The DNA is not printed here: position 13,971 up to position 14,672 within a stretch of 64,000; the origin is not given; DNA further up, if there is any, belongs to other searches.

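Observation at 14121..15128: Tandem paralogous 132/133-aa genes of unknown function in a GC-rich, SD-bearing patch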

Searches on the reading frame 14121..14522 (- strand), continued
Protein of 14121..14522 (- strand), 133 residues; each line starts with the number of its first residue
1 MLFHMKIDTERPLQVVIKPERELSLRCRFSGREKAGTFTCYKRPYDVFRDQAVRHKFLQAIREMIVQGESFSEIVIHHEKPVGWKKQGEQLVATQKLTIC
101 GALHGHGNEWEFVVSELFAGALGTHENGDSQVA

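Call 48: find_related_loci(query=A5, collection=genome_contigs, flank=6000)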
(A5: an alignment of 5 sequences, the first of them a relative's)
Query A5 (181 aa) in genome_contigs; peptide patterns used: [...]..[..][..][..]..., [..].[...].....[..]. (x = any residue, [..] = any of these).
109 stretches matched a pattern; 27 encode a relative of the query (tblastn E <= 1e-3); 27 distinct loci.
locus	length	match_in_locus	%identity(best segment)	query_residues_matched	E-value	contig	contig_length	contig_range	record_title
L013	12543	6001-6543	100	1-181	6e-124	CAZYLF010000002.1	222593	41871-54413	MAG TPA_asm: uncultured Candidatus Saccharibacteria bacterium isolate SRP292972_co3_71 genome assembly, contig: NODE_84_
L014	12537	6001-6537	64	1-179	6e-79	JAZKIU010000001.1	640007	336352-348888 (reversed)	MAG: Patescibacteria group bacterium isolate ADI_DC_SW_02_SPN_11032020-bin061_1 DCSW02SPN_B061_1_000000000001, whole gen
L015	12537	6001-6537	64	1-179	4e-77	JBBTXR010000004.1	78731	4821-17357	MAG: Patescibacteria group bacterium isolate H51-bin099_1 H51_bin099_1_000000000004, whole genome shotgun sequence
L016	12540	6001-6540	54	1-180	3e-63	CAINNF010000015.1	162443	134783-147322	Candidatus Adlerbacteria bacterium isolate C24_bin-0997 genome assembly, contig: bin-0997:15/25, whole genome shotgun se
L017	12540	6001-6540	51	1-180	8e-60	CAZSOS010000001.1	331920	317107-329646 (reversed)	MAG TPA_asm: uncultured Candidatus Saccharibacteria bacterium isolate binchicken_co179_367 genome assembly, contig: NODE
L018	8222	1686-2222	51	1-179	6e-59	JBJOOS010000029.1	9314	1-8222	MAG: Candidatus Parcubacteria bacterium isolate watershed3_2019_sw_WHONDRS-S19S_0084_A_bin.15 scaffold_0001208, whole ge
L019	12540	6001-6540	52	1-179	1e-57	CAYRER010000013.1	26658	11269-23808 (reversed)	MAG TPA_asm: uncultured Candidatus Saccharibacteria bacterium isolate SRP323723_co1_135 genome assembly, contig: NODE_14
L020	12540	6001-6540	51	1-180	1e-57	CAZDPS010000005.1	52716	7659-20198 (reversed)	MAG TPA_asm: uncultured Candidatus Saccharibacteria bacterium isolate SRP300315_co1_23 genome assembly, contig: NODE_312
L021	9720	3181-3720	49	1-180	1e-56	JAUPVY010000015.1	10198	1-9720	MAG: Patescibacteria group bacterium isolate erpe_2018_sw_42hr_WHONDRS-SW48-000099_A_bin.74 scaffold_1661, whole genome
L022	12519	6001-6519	49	7-179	2e-56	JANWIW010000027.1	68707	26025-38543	MAG: Candidatus Paceibacterota bacterium isolate CRAIB_MAG51 c_000000096423, whole genome shotgun sequence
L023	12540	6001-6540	46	1-180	1e-53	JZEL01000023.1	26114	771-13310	MAG: Parcubacteria bacterium OLB19 UZ19_OD100CONTIG000023, whole genome shotgun sequence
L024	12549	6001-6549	45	1-179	2e-48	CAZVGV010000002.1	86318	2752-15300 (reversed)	MAG TPA_asm: uncultured Gammaproteobacteria bacterium isolate SRP219642_co6_390 genome assembly, contig: NODE_123_length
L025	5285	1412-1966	48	1-179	5e-48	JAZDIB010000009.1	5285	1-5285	MAG: Patescibacteria group bacterium isolate MEGAHIT-group-0.380 k141_8627499, whole genome shotgun sequence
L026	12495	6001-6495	46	15-179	7e-48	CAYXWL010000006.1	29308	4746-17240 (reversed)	MAG TPA_asm: uncultured Candidatus Saccharibacteria bacterium isolate SRP135725_co2_296 genome assembly, contig: k141_33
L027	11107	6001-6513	46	9-179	1e-47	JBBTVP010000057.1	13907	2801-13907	MAG: Patescibacteria group bacterium isolate H51-bin047_1 H51_bin047_1_000000000057, whole genome shotgun sequence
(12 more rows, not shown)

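Call 54: predict_structure(alignment_id=A3)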
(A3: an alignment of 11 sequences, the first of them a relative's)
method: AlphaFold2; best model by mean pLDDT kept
length: 181 residues; sequences in the alignment: 11
mean_pLDDT: 95.7   pTM: 0.88
mean pLDDT of the five models: 95.7, 95.4, 95.3, 95.0, 94.6
residues with pLDDT >= 90: 170; 70-90: 11; 50-70: 0; < 50: 0
segments of 3 or more residues with pLDDT < 50: none
pLDDT, mean of each block of 10 residues (from residue 1): 92 96 95 96 97 98 96 95 98 97 95 97 98 97 94 93 95 96 87
secondary structure, 60 per line:
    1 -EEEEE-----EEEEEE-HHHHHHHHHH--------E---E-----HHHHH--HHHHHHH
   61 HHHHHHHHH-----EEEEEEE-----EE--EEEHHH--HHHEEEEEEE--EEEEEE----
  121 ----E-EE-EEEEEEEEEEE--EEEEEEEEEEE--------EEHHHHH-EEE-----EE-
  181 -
elements in order: E2-6 E12-17 H19-28 H47-51 H54-69 E75-81 E91-93 E102-108 E111-116 E130-140 E143-153 H164-168 E170-172

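Call 57: fold_search(model_id=the predicted structure, library=pdb)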
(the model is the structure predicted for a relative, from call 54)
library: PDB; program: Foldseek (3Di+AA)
matches with E <= 10: 741; with E <= 0.001: 0
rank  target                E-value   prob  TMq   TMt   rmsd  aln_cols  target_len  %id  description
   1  8rk2_B                1.6e-02  0.60  0.17  0.26  14.1        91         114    9  Human Replication protein A (RPA; trimeric core) - ssDNA complex (released 2024-04-24)
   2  4gop_B                2.4e-02  0.41  0.17  0.24  13.9       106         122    8  Structure and Conformational Change of a Replication Protein A Heterotrimer Bound to ssDNA (released 2012-11-28)
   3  9mj5_B                3.4e-02  0.44  0.18  0.16  13.5        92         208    9  Catalytic domain of human DNA polymerase alpha in complex with DNA and RPA (released 2025-02-19)
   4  8txr_B                3.4e-02  0.33  0.17  0.11  14.4       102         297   10  E. coli ExoVII(H238A) (released 2024-01-31)
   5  9pd4_O                4.1e-02  0.38  0.17  0.16  13.3        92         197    9  NER dual incision complex - DuIM (released 2026-02-18)
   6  8txr_C                4.1e-02  0.28  0.16  0.08  14.3        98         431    8  E. coli ExoVII(H238A) (released 2024-01-31)
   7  9pd3_O                4.7e-02  0.35  0.17  0.17  13.6        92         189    9  NER dual incision complex - DuIS (released 2026-02-18)
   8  2pi2_D                5.0e-02  0.35  0.18  0.25  13.8        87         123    6  Full-length Replication protein A subunits RPA14 and RPA32 (released 2007-10-16)
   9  2pi2_A                5.3e-02  0.41  0.17  0.23  13.6        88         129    9  Full-length Replication protein A subunits RPA14 and RPA32 (released 2007-10-16)
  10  4a51_G                5.6e-02  0.06  0.14  0.10  15.7       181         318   12  Crystal structure of human kinesin Eg5 in complex with 1-(3-(((2-Aminoethyl)thio)diphenylmethyl)phenyl)ethanone hydroc (released 2012-10-31)
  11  8txr_A                6.7e-02  0.25  0.18  0.08  14.2       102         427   10  E. coli ExoVII(H238A) (released 2024-01-31)
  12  2pi2_B                8.6e-02  0.33  0.17  0.24  13.4        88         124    9  Full-length Replication protein A subunits RPA14 and RPA32 (released 2007-10-16)
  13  9a88_N                8.6e-02  0.30  0.18  0.15  13.6        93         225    6  Structure of the pre-incision complex in nucleotide excision repair   (released 2024-10-09)
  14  2pqa_C                1.0e-01  0.25  0.18  0.24  13.9        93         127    9  Crystal Structure of Full-length Human RPA 14/32 Heterodimer (released 2007-11-13)
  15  1l1o_B                1.1e-01  0.28  0.17  0.24  13.5        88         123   10  Structure of the human Replication Protein A (RPA) trimerization core (released 2002-06-05)
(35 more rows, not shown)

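Call 67: fold_search(model_id=the predicted structure, library=viral)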
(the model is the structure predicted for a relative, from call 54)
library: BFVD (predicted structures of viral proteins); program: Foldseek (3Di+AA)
matches with E <= 10: 791; with E <= 0.001: 0
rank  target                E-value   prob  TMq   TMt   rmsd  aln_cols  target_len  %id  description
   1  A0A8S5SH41            2.4e-02  0.07  0.13  0.06  21.4       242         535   10  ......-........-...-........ exonuclease RecJ [Siphoviridae sp. ctBCr48]
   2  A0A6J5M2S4            2.5e-02  0.38  0.18  0.27  13.4       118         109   12  Uncharacterized protein [uncultured Caudovirales phage]
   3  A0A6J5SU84            3.2e-02  0.10  0.13  0.16  17.8       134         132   11  Uncharacterized protein [uncultured Caudovirales phage]
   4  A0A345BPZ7            3.6e-02  0.10  0.13  0.12  12.8       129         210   11  (no name in the UniProt tables at hand)
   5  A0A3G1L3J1            5.6e-02  0.11  0.13  0.13  14.4       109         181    9  Uncharacterized protein [Synechococcus phage S-CBWM1]
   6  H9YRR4                8.5e-02  0.15  0.15  0.19  15.8       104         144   13  (no name in the UniProt tables at hand)
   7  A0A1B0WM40            9.1e-02  0.18  0.17  0.31  16.5       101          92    9  (no name in the UniProt tables at hand)
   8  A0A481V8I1            9.6e-02  0.05  0.12  0.14  17.9       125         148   17  Uncharacterized protein [Halobacterium phage ChaoS9]
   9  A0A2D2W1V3            1.0e-01  0.09  0.14  0.11  15.0       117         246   14  (no name in the UniProt tables at hand)
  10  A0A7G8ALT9            1.2e-01  0.03  0.09  0.06  20.8       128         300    8  (no name in the UniProt tables at hand)
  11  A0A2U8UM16            1.2e-01  0.10  0.15  0.23  21.6       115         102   10  Uncharacterized protein [Microbacterium phage Squash]
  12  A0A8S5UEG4            1.3e-01  0.15  0.16  0.25  15.9        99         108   10  Uncharacterized protein [Podoviridae sp. ctjVy23]
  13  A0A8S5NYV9            1.3e-01  0.10  0.17  0.15  13.7       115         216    9  tRNA_anti-like [Siphoviridae sp. ctiMP24]
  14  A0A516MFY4            1.4e-01  0.44  0.27  0.33  12.2       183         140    8  (no name in the UniProt tables at hand)
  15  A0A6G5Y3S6            1.4e-01  0.06  0.15  0.06  20.0       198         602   10  (no name in the UniProt tables at hand)
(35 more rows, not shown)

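Call 75: search_dna_similar(query=P0008, collection=phages, mode=protein, max_evalue=0.01, max_rows=10)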
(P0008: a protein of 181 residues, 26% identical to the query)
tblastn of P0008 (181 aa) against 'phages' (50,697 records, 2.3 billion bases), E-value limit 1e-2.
No match.

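Call 76: search_dna_similar(query=P0008, collection=plasmids, mode=protein, max_evalue=0.01, max_rows=10)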
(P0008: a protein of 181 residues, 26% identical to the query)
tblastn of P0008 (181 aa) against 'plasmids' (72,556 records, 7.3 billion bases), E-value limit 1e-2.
No match.

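Call 77: search_dna_similar(query=P0001, collection=plasmids, mode=protein, max_evalue=0.01, max_rows=10)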
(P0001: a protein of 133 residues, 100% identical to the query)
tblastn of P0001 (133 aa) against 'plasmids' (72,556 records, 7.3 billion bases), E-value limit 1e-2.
No match.

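Call 79: find_related_loci(query=A5, collection=viral_contigs, flank=8000)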
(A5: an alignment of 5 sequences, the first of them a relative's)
Query A5 (181 aa) in viral_contigs; peptide patterns used: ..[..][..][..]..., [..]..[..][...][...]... (x = any residue, [..] = any of these).
55 stretches matched a pattern, but none encodes a relative of the query by tblastn (E <= 1e-3).

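Call 86: search_solved_structures(query=A7, max_evalue=10)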
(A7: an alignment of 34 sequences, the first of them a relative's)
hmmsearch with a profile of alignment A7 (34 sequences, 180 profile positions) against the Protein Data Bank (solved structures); distinct sequences matched with E-value up to 10: 0.

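Call 104: search_protein_families(library=padloc, alignment_id=A7, max_evalue=0.1)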
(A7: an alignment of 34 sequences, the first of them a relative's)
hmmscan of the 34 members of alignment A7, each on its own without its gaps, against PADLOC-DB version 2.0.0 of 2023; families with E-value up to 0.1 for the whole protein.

A. member 1, P0008 (181 aa): 0 families

B. families by the number of members that match (of 34 scanned): 0 families

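Call 105: search_protein_families(library=phrogs, alignment_id=A7, max_evalue=0.1)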
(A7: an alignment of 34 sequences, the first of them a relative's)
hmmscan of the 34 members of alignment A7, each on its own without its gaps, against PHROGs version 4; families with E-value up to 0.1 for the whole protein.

A. member 1, P0008 (181 aa): 0 families

B. families by the number of members that match (of 34 scanned): 5 families
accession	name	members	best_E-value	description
phrog_4091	-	2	0.0031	-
phrog_32342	-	1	0.022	-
phrog_10425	-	1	0.04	-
phrog_15843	-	1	0.065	-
phrog_1217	-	1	0.082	tail protein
